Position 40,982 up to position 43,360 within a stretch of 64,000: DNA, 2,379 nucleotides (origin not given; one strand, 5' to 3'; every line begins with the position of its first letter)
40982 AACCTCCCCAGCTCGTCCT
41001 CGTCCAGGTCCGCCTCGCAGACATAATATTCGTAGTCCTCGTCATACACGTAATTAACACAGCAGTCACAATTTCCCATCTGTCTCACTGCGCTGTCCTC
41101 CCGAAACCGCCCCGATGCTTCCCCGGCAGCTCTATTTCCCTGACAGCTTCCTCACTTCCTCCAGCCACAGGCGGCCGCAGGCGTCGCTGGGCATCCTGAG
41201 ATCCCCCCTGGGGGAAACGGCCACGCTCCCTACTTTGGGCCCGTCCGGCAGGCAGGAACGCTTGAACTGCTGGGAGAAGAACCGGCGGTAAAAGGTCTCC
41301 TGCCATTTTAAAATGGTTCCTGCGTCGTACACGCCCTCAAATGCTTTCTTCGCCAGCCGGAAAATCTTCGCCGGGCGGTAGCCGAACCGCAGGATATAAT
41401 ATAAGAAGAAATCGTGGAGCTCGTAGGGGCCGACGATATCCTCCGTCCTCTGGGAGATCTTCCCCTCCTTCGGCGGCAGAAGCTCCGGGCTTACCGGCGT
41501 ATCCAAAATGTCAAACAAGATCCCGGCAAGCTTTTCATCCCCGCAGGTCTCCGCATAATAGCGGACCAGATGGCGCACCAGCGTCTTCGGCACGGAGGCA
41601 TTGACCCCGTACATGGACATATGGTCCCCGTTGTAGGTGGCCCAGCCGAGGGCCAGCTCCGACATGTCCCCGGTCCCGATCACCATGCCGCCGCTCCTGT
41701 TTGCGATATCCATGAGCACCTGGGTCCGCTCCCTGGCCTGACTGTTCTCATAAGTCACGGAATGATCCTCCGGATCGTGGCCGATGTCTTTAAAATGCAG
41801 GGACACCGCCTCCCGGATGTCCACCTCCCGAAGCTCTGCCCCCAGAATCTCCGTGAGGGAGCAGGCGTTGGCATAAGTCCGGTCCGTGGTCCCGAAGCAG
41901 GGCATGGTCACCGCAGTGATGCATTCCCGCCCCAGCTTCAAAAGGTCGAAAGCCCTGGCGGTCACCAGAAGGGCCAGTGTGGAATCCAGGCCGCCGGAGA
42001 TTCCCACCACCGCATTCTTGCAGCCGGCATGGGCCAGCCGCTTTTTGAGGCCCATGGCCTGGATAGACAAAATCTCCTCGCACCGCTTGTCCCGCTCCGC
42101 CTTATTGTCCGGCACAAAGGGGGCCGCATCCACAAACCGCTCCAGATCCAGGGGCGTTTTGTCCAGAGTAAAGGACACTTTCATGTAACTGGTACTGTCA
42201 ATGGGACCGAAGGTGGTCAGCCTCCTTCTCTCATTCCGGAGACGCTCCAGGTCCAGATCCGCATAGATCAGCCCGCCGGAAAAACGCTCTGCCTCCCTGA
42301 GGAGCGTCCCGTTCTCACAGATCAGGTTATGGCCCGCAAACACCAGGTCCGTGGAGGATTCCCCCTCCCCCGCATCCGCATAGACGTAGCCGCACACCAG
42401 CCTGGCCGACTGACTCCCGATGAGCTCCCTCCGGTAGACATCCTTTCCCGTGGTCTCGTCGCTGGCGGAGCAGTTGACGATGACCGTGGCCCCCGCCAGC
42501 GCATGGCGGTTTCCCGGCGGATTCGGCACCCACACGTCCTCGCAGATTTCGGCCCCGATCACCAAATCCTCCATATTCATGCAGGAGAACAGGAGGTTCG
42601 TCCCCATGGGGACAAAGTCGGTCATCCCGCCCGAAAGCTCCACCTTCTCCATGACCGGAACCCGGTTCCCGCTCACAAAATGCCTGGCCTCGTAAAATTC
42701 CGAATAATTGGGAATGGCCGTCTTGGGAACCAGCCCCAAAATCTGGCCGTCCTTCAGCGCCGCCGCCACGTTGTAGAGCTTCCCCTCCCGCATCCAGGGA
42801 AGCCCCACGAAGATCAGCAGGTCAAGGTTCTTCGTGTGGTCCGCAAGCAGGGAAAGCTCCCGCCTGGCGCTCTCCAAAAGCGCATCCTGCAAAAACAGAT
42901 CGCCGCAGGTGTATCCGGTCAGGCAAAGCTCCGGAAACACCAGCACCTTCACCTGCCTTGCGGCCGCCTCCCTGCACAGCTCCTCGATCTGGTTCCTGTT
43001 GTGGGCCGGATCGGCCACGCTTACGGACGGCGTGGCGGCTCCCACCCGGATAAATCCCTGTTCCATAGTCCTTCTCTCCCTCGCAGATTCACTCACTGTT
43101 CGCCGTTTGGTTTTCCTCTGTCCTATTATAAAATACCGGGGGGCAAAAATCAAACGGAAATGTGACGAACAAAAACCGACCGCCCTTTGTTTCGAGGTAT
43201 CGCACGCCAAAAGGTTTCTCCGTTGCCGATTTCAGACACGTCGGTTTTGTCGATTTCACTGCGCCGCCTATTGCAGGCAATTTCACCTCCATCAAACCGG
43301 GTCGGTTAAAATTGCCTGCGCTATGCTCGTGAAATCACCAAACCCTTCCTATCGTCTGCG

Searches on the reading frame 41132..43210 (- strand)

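Call 49: search_protein_families(library=pfam, proteins=[window:41132-43210:-], max_evalue=0.00001)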
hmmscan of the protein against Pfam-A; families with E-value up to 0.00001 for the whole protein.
window:41132-43210:- (692 aa): 2 families
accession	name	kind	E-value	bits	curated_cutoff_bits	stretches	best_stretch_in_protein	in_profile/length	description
PF02540.23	NAD_synthase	-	8.6e-29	100.8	21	1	387-553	8-167/242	NAD synthase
PF00795.27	CN_hydrolase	-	4.3e-22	79.1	23.2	1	60-326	6-253/256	Carbon-nitrogen hydrolase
